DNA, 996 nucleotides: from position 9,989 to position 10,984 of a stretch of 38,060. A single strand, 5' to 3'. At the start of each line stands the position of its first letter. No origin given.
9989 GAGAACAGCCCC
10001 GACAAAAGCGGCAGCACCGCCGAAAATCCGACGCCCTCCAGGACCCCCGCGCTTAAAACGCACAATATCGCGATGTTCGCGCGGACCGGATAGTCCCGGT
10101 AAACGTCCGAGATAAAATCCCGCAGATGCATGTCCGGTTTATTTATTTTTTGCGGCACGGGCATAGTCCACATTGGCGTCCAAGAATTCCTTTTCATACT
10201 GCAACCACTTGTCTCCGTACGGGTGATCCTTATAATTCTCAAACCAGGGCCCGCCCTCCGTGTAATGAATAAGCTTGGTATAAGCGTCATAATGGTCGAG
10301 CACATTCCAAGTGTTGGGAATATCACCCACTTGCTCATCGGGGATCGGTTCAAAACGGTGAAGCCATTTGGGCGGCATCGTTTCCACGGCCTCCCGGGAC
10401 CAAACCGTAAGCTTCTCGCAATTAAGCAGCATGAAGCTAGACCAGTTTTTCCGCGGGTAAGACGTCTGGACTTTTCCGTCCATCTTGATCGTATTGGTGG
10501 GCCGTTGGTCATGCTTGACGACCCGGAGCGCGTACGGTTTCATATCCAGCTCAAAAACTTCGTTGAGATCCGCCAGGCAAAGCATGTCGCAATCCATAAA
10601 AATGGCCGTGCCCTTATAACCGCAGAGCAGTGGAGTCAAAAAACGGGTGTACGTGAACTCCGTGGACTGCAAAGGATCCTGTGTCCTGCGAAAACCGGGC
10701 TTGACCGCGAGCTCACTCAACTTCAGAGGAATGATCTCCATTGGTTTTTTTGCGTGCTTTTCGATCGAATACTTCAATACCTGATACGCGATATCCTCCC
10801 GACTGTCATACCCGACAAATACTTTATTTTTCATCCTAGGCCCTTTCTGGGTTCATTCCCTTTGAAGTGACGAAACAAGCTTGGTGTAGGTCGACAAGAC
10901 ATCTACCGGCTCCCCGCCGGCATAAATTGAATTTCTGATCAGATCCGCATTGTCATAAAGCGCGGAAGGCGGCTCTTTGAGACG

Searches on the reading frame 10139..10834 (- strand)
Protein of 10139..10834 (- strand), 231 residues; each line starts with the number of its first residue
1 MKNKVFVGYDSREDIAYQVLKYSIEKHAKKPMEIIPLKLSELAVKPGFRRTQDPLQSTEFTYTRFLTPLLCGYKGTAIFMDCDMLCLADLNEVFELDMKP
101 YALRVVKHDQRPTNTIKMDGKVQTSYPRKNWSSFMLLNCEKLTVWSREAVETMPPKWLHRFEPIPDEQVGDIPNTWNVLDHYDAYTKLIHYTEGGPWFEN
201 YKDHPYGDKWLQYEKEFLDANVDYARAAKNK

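Call 4: search_protein_families(library=pfam, proteins=[window:10139-10834:-], max_evalue=0.1)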
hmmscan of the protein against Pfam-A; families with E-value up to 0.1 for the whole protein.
window:10139-10834:- (231 aa): 1 family
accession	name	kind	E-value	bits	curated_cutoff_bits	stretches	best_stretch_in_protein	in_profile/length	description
PF01501.26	Glyco_transf_8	-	8.9e-07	29.2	24.3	1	53-120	78-134/253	Glycosyl transferase family 8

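Call 5: search_protein_families(library=ncbifam, proteins=[window:10139-10834:-], max_evalue=0.1)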
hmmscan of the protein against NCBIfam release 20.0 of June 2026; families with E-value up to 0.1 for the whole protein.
window:10139-10834:- (231 aa): 0 families
